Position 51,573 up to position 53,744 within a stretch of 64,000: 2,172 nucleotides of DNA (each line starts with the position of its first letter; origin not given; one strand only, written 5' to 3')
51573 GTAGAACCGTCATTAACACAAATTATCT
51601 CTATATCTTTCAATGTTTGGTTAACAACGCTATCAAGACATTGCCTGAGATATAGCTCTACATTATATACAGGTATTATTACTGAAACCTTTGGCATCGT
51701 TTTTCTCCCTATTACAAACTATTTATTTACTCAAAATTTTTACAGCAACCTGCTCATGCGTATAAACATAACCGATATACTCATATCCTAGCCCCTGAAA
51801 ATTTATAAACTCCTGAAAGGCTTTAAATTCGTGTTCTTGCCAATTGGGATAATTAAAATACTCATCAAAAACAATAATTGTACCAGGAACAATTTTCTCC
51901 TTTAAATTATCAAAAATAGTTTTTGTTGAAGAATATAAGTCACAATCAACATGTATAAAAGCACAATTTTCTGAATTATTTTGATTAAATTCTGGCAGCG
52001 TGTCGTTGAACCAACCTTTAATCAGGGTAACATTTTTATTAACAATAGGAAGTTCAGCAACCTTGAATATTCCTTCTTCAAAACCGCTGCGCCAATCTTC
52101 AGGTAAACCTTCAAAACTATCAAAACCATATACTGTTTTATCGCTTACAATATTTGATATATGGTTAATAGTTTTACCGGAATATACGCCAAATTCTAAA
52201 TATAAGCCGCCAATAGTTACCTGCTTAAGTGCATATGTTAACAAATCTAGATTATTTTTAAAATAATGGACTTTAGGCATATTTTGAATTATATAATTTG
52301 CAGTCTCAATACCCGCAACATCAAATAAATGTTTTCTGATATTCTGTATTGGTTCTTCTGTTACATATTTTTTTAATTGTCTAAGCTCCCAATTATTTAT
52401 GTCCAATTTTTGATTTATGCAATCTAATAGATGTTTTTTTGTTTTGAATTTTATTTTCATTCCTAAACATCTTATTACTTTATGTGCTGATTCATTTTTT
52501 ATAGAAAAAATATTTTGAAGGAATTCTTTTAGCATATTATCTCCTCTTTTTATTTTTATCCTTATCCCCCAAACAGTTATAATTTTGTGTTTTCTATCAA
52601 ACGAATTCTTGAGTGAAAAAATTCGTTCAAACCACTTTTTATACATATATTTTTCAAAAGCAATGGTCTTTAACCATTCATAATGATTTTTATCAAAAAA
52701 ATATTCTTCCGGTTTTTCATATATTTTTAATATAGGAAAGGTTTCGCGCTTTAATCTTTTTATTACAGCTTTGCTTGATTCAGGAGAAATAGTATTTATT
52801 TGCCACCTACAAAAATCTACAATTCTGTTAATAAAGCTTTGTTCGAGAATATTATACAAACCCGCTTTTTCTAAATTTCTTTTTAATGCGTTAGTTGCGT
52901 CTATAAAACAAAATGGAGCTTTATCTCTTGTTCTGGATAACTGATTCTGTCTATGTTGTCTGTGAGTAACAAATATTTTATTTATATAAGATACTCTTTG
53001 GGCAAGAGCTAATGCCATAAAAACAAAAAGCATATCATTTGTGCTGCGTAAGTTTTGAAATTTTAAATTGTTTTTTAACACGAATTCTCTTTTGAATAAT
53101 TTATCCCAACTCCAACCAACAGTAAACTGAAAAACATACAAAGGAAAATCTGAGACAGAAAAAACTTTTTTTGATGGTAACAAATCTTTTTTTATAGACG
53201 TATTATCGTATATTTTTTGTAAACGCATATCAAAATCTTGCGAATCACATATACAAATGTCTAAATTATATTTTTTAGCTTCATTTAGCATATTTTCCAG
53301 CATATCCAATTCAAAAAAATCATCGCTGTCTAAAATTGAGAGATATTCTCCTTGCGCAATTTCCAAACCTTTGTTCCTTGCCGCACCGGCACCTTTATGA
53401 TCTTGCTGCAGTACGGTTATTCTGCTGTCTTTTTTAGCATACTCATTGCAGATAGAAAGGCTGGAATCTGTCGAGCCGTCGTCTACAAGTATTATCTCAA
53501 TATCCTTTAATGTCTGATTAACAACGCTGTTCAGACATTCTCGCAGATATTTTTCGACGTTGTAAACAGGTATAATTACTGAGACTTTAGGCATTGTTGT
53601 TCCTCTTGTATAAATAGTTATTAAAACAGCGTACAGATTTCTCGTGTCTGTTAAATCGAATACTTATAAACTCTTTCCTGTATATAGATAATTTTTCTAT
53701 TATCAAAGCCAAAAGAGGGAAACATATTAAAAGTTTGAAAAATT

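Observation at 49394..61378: A ~30-aa basic/hydrophobic motif (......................) recurs 8 times, always at a domain junction or protein terminus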

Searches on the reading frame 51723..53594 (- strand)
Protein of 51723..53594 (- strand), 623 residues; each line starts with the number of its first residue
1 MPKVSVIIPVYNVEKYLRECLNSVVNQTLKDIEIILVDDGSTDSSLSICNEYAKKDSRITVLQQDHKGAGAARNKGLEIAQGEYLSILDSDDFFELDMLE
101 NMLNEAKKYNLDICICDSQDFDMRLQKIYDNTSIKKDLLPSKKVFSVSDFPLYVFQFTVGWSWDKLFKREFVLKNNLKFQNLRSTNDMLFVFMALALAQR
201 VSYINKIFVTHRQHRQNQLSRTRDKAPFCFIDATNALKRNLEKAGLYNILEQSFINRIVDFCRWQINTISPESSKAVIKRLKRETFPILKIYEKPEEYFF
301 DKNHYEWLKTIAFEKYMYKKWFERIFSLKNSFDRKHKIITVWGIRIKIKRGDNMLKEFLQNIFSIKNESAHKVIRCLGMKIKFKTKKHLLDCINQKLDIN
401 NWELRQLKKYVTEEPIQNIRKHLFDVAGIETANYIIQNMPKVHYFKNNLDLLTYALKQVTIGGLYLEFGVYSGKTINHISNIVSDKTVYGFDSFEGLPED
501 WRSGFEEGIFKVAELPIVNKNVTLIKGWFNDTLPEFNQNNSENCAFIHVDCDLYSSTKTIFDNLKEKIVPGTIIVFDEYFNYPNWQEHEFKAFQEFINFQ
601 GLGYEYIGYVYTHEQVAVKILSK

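Call 4: search_protein_families(library=pfam, proteins=[window:51723-53594:-], max_evalue=0.01)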
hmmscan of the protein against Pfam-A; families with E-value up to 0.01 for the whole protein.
window:51723-53594:- (623 aa): 6 families
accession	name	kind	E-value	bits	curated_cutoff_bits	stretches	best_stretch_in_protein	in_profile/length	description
PF00535.33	Glycos_transf_2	-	2.9e-40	138.4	23.3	1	5-129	1-126/168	Glycosyl transferase family 2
PF10111.15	Glyco_tranf_2_2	-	4.3e-15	56.4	27.3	1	5-111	1-111/276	Glycosyltransferase like family 2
PF05711.17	TylF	-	5.5e-15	55.8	23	1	460-587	90-237/264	Macrocin-O-methyltransferase (TylF)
PF13578.12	Methyltransf_24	-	5.4e-13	50.2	26.3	1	466-579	1-105/105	Methyltransferase domain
PF13641.12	Glyco_tranf_2_3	-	3.5e-09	37.5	27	1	2-104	1-109/230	Glycosyltransferase like family 2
PF13704.12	Glyco_tranf_2_4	-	0.00042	21.2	27.5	1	15-98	5-88/98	Glycosyl transferase family 2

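Call 6: search_protein_families(library=ncbifam, proteins=[window:51723-53594:-], max_evalue=0.01)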
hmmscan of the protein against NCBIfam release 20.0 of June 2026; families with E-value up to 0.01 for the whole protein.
window:51723-53594:- (623 aa): 26 families (the best 25 are shown)
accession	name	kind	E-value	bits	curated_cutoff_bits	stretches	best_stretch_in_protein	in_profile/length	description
NF007482.0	PRK10073.1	equivalog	4.6e-44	150.8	423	1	2-267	6-268/334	glycosyltransferase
NF047683.1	TeichurnBiosyTuaG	equivalog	8.6e-26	91.1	400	1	2-110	6-115/252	teichuronic acid biosynthesis protein TuaG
NF050050.1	ProtGlycPglI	equivalog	6.5e-21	75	500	1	1-220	1-209/306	GalNAc(5)-diNAcBac-PP-undecaprenol beta-1,3-glucosyltransferase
NF053739.1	GlytfEpsEBac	equivalog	3.7e-20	72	450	1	2-103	1-107/265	glycosyltransferase EpsE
NF041875.1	EPS_EpsD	equivalog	2.6e-19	69.8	370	1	4-104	1-102/325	exopolysaccharide biosynthesis glycosyltransferase EpsD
TIGR03937.1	PgaC_IcaA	equivalog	1e-18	67.5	422.3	1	2-107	45-151/407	poly-beta-1,6-N-acetyl-D-glucosamine synthase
TIGR03965.1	mycofact_glyco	equivalog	1.1e-16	60.8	280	1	2-105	74-178/467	mycofactocin biosynthesis glycosyltransferase MftF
TIGR03111.1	glyc2_xrt_Gpos1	hypoth_equivalog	5.8e-16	58.3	363.95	1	1-107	48-157/439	TIGR03111 family XrtG-associated glycosyltransferase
NF041394.1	GtaseAglG_Halo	equivalog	9.8e-16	57.9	440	1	3-103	2-104/304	glucosyl-dolichyl phosphate glucuronosyltransferase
TIGR04283.1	glyco_like_mftF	equivalog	2.7e-13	50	182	1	4-106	1-97/221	TIGR04283 family arsenosugar biosynthesis glycosyltransferase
NF038302.1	EPS_HpsE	equivalog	1.4e-12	47.2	300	1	4-103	3-108/307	hormogonium polysaccharide biosynthesis glycosyltransferase HpsE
NF038299.1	EPS_HpsN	equivalog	1.7e-11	43.6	425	1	2-132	1-132/317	hormogonium polysaccharide biosynthesis glycosyltransferase HpsN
NF007453.0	PRK10018.1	equivalog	2.3e-10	40.6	382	1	2-112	6-117/280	colanic acid biosynthesis glycosyltransferase WcaA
TIGR04242.1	nodulat_NodC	equivalog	2.9e-10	39.7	550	1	1-106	47-156/395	chitooligosaccharide synthase NodC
NF047588.1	GlcsyltransPgfSStrep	equivalog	8.3e-10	38.4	500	1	3-107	2-111/308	glycosyltransferase PgfS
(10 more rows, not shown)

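Call 34: find_homologous_proteins(query=window:51723-53594:-, max_evalue=1e-20)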
Query window:51723-53594:- (623 aa): 5774 proteins with E <= 1e-20 among 8000 candidates; the best 120 are listed.
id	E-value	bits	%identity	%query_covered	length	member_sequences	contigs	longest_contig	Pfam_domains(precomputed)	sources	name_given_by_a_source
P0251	0.0e+0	1367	96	100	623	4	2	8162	PF10111.15,PF13641.13,PF05711.18,PF13578.13,PF00535.33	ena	-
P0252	1.6e-202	692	41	54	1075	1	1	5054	PF10111.15,PF13506.14,PF13641.13,PF27807.1,PF00535.33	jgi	-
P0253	1.4e-172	594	73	58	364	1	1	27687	PF10111.15,PF13641.13,PF00535.33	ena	-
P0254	9.1e-171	588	39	48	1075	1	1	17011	PF10111.15,PF13506.14,PF13641.13,PF00535.33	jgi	-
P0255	1.4e-170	587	42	49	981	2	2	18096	PF10111.15,PF13641.13,PF00535.33,PF12804.14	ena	-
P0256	7.2e-170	585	45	50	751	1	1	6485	PF10111.15,PF13506.14,PF13641.13,PF00535.33,PF12804.14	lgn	-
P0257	1.8e-164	567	48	49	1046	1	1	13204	PF10111.15,PF13641.13,PF00535.33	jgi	-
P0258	1.7e-163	564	35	50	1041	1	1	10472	PF10111.15,PF13506.14,PF13641.13,PF00535.33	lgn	-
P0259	9.2e-163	561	43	50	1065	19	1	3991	PF10111.15,PF13506.14,PF13641.13,PF00535.33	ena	-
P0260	5.2e-161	555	43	49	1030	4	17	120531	PF10111.15,PF13641.13,PF00535.33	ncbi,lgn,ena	-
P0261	7.6e-161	555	72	56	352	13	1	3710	PF10111.15,PF13641.13,PF00535.33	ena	-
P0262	8.3e-161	555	40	50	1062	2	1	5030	PF10111.15,PF13506.14,PF13641.13,PF00535.33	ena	-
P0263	8.5e-159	548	40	50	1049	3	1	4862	PF10111.15,PF13506.14,PF13641.13,PF00535.33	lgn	-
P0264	3.4e-158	546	45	54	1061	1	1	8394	PF10111.15,PF13641.13,PF00535.33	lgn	-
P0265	7.4e-155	535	39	49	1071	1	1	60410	PF10111.15,PF13506.14,PF13641.13,PF00535.33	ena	-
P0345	2.7e-121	424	39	55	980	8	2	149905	PF10111.15,PF13641.13,PF27807.1,PF00535.33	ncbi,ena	-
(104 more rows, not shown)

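Call 46: predict_structure(alignment_id=A7)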
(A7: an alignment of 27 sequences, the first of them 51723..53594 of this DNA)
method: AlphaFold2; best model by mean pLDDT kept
length: 623 residues; sequences in the alignment: 27
mean_pLDDT: 69.1   pTM: 0.55
mean pLDDT of the five models: 69.1, 69.0, 68.3, 67.7, 66.8
residues with pLDDT >= 90: 245; 70-90: 79; 50-70: 85; < 50: 214
segments of 3 or more residues with pLDDT < 50: 316-327, 332-334, 340-345, 354-433, 435-448, 462-466, 468-547, 579-585, 610-614
pLDDT, mean of each block of 10 residues (from residue 1): 94 94 97 97 96 98 92 97 97 96 98 96 90 87 93 91 96 97 90 98 96 78 85 95 95 95 90 91 88 87 85 55 45 51 49 45 37 37 40 42 40 37 41 48 47 55 47 28 28 31 33 27 30 37 46 56 65 56 51 81 66 56 69
secondary structure, 60 per line:
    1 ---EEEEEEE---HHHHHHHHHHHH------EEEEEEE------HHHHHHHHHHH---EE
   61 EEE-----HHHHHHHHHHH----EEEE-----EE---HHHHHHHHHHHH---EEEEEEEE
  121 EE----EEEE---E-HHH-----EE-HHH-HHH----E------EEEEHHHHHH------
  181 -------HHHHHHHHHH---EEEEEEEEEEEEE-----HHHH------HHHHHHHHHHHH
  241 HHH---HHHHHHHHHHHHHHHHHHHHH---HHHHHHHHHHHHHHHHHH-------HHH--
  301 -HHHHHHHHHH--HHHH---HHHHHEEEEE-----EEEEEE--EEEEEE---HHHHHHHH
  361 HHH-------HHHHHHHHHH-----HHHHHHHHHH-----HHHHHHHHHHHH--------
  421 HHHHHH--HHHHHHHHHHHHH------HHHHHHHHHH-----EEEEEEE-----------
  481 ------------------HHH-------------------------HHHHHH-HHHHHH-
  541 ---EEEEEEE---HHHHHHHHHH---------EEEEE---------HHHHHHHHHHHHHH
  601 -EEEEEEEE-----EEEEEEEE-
elements in order: E4-10 H14-25 E32-38 H45-55 E59-63 H69-79 E84-87 H98-109 E113-122 E127-130 E165-168 H169-174 H188-197 E201-213 H219-222 H229-243 H247-267 H271-288 H302-311 H314-317 H321-325 E326-330 E336-341 E344-349 H353-363 H371-380 H386-395 H401-412 H421-426 H429-441 H448-457 E463-469 H527-532 H534-539 E544-550 H554-563 E573-577 H587-600 E602-609 E615-622
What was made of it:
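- On GT2 (GT-A) catalytic fold: AlphaFold2 pLDDT is 85-98 up to about residue 310 and 37-55 across the motif (call 46).
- On TarS-type post-bundle linker or oligomerisation appendage: In the model the helical bundle spans 229-311 and the motif 319-351 (call 46).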

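Call 65: search_protein_families(library=pfam, proteins=[P0345, P0252], max_evalue=0.01)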
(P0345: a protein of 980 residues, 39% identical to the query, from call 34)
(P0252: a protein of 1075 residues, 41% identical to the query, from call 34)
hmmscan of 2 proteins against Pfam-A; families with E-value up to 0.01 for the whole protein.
P0345 (980 aa): 8 families
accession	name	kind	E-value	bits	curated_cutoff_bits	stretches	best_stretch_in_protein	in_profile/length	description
PF00535.33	Glycos_transf_2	-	4.1e-120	398.2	23.3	3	5-130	1-127/168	Glycosyl transferase family 2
PF10111.15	Glyco_tranf_2_2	-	3.3e-40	138.8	27.3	3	354-457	1-108/276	Glycosyltransferase like family 2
PF13641.12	Glyco_tranf_2_3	-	2.7e-31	109.8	27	3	353-540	3-189/230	Glycosyltransferase like family 2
PF13704.12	Glyco_tranf_2_4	-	2.9e-14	53.8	27.5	2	378-446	17-87/98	Glycosyl transferase family 2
PF15939.10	YmcE_antitoxin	-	0.00036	21.1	27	0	520-548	2-30/76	Putative antitoxin of bacterial toxin-antitoxin system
PF06579.18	Ly-6_related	-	0.0023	18.6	24.4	0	813-864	8-59/125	Caenorhabditis elegans ly-6-related protein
PF04900.18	Fcf1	-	0.0041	17.9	21.4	0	674-731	21-79/99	Fcf1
PF00694.25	Aconitase_C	-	0.0046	17.7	22.8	0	727-761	59-93/131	Aconitase C-terminal domain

P0252 (1075 aa): 4 families
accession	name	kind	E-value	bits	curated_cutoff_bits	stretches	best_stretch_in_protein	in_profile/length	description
PF00535.33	Glycos_transf_2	-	7e-123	407.2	23.3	3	361-527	1-162/168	Glycosyl transferase family 2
PF10111.15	Glyco_tranf_2_2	-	1.4e-40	139.9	27.3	3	361-485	1-134/276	Glycosyltransferase like family 2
PF13641.12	Glyco_tranf_2_3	-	3.3e-30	106.3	27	3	687-791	1-111/230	Glycosyltransferase like family 2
PF13704.12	Glyco_tranf_2_4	-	7.6e-16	58.9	27.5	2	43-128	2-87/98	Glycosyl transferase family 2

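Call 82: fold_search(model_id=the predicted structure, library=pdb)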
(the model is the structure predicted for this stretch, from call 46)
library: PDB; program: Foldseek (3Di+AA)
matches with E <= 10: 1178; with E <= 0.001: 313
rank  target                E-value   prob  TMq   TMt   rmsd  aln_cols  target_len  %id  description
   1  5hea_A                7.5e-21  1.00  0.36  0.78   4.8       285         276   29  CgT structure in hexamer (released 2016-08-31)
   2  5tzi                  9.1e-19  1.00  0.36  0.63   8.5       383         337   21  Crystal structure of S. aureus TarS 1-349 (released 2017-01-04)
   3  5tzk                  5.1e-18  1.00  0.37  0.65   5.2       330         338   23  Crystal structure of S. aureus TarS 1-349 in complex with UDP (released 2017-01-04)
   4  5tze_C                1.7e-17  1.00  0.37  0.64   8.5       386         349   21  Crystal structure of S. aureus TarS in complex with UDP-GlcNAc (released 2017-01-04)
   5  5tz8_A                2.4e-17  1.00  0.37  0.41   5.0       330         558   24  Crystal structure of S. aureus TarS (released 2017-01-04)
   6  8bz7_C                3.4e-17  1.00  0.39  0.40   9.5       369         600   20  Crystal structure of the L. monocytogenes RmlT in complex with TDP-rhamnose (released 2023-12-27)
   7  8bz8_A                3.7e-17  1.00  0.38  0.39   9.4       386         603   20  Crystal structure of the L. monocytogenes RmlT D198A variant in complex with TDP-rhamnose (released 2023-12-27)
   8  8bz5_A                6.9e-17  1.00  0.39  0.40   9.3       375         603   20  Crystal structure of the L. monocytogenes RmlT in complex with HEPES (released 2023-12-27)
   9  8bz5_C                6.9e-17  1.00  0.38  0.39   9.6       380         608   19  Crystal structure of the L. monocytogenes RmlT in complex with HEPES (released 2023-12-27)
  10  8bz7_B                8.7e-17  1.00  0.40  0.41   9.3       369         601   20  Crystal structure of the L. monocytogenes RmlT in complex with TDP-rhamnose (released 2023-12-27)
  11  8bz4_A                1.0e-16  1.00  0.39  0.40   9.2       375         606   19  Crystal structure of the apo form of the L. monocytogenes RmlT (released 2023-12-27)
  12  8bz6_B                1.3e-16  1.00  0.40  0.41   9.2       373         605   20  Crystal structure of the L. monocytogenes RmlT in complex with UDP-glucose (released 2023-12-27)
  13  8bz8_E                1.4e-16  1.00  0.38  0.40   9.1       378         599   19  Crystal structure of the L. monocytogenes RmlT D198A variant in complex with TDP-rhamnose (released 2023-12-27)
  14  8bz7_A                1.8e-16  1.00  0.39  0.40   9.2       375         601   19  Crystal structure of the L. monocytogenes RmlT in complex with TDP-rhamnose (released 2023-12-27)
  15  8bz5_B                1.8e-16  1.00  0.33  0.35  11.3       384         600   20  Crystal structure of the L. monocytogenes RmlT in complex with HEPES (released 2023-12-27)
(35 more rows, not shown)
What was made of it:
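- On TarS-type post-bundle linker or oligomerisation appendage: Foldseek gives TarS 1-349 at E 9e-19 (call 82).
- Closest known: TarS linker. Same: The window's GT2 modules are TarS/TarP/RmlT-like by Foldseek (E 1e-15 to 1e-21, call 82).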
